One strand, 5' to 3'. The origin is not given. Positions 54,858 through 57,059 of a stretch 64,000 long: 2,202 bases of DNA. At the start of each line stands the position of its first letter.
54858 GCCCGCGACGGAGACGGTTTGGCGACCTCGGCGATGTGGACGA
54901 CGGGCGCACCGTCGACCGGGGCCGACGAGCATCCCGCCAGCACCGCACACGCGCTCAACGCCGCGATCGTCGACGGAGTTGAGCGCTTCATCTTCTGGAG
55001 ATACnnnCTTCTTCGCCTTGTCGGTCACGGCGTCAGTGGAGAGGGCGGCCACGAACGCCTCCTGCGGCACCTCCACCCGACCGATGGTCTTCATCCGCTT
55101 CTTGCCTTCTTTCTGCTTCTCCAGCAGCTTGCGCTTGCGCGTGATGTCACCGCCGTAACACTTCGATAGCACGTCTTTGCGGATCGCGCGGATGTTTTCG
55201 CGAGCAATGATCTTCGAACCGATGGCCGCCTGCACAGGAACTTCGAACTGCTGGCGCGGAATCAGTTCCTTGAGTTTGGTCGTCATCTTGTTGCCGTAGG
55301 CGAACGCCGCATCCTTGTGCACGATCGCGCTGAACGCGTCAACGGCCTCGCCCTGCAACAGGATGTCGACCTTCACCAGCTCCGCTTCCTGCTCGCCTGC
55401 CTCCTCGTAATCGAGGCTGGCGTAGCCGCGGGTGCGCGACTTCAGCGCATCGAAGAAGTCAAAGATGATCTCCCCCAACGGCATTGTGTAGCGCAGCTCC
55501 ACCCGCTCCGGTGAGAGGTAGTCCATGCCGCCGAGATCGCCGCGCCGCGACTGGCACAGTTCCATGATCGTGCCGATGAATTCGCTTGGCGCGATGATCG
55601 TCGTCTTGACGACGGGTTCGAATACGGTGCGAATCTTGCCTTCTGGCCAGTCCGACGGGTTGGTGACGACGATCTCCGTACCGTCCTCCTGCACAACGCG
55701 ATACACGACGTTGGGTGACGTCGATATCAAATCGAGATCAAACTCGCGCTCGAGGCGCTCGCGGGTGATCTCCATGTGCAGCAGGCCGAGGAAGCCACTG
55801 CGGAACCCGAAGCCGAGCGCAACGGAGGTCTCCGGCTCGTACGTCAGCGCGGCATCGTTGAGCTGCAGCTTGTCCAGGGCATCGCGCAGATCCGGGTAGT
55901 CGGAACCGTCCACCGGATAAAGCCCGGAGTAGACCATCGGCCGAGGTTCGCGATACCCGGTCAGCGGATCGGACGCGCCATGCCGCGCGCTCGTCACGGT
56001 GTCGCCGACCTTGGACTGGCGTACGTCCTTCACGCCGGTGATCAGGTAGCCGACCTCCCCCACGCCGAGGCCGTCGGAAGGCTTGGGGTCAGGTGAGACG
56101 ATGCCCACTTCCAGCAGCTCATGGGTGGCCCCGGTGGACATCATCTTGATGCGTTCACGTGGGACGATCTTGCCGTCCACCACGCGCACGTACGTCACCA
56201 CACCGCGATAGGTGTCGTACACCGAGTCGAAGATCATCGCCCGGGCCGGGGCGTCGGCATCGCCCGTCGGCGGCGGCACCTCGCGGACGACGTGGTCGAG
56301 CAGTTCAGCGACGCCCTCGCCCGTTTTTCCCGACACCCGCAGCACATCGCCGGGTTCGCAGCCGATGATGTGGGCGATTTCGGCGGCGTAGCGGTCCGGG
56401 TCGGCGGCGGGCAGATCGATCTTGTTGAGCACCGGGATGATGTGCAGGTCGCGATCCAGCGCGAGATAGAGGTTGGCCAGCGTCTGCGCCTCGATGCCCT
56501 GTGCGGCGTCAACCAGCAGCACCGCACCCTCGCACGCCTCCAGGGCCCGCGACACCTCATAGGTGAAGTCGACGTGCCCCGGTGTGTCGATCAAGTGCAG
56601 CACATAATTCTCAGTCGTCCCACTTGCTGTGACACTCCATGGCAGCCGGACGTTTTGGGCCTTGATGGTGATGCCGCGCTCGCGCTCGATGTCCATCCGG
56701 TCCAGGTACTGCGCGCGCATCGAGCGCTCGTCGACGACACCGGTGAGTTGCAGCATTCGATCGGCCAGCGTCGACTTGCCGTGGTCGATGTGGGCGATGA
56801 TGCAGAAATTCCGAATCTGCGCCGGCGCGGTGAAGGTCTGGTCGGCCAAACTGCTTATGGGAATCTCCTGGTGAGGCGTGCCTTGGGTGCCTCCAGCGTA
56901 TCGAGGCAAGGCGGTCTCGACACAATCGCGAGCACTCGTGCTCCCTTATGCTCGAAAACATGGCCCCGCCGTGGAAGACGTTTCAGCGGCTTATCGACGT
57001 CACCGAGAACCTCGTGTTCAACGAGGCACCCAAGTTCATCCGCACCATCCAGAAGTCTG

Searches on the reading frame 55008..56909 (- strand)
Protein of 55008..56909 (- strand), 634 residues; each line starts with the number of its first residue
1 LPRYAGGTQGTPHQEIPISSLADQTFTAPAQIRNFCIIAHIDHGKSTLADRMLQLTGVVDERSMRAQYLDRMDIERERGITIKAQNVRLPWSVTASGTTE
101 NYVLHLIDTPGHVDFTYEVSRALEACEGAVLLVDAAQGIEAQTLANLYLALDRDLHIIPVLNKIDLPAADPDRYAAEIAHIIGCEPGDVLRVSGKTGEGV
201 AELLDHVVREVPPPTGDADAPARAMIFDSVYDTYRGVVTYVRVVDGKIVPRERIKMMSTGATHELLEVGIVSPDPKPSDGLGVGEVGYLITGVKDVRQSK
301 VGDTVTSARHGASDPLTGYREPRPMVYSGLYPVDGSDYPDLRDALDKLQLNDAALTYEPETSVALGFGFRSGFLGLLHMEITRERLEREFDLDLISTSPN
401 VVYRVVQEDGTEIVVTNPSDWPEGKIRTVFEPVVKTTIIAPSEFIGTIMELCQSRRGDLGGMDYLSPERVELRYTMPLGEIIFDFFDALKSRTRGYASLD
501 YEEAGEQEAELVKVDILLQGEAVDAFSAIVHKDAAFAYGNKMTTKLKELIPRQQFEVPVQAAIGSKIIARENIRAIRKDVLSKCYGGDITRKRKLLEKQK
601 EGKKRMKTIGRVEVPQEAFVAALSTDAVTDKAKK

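Call 52: search_protein_families(library=pfam, proteins=[window:55008-56909:-], max_evalue=0.00001)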
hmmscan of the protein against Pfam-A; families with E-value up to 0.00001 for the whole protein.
window:55008-56909:- (634 aa): 4 families
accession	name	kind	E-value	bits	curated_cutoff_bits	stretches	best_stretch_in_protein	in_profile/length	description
PF00009.33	GTP_EFTU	-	6.8e-55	186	26.5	1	31-212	2-187/188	Elongation factor Tu GTP binding domain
PF06421.17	LepA_C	-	1.5e-48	163.8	29.7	1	519-623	2-106/107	GTP-binding protein LepA C-terminus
PF00679.30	EFG_C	-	2.1e-20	72.9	27.9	1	429-515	2-87/89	Elongation factor G C-terminus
PF03144.31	GTP_EFTU_D2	-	3.4e-08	34.2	30.3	1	236-306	1-73/73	Elongation factor Tu domain 2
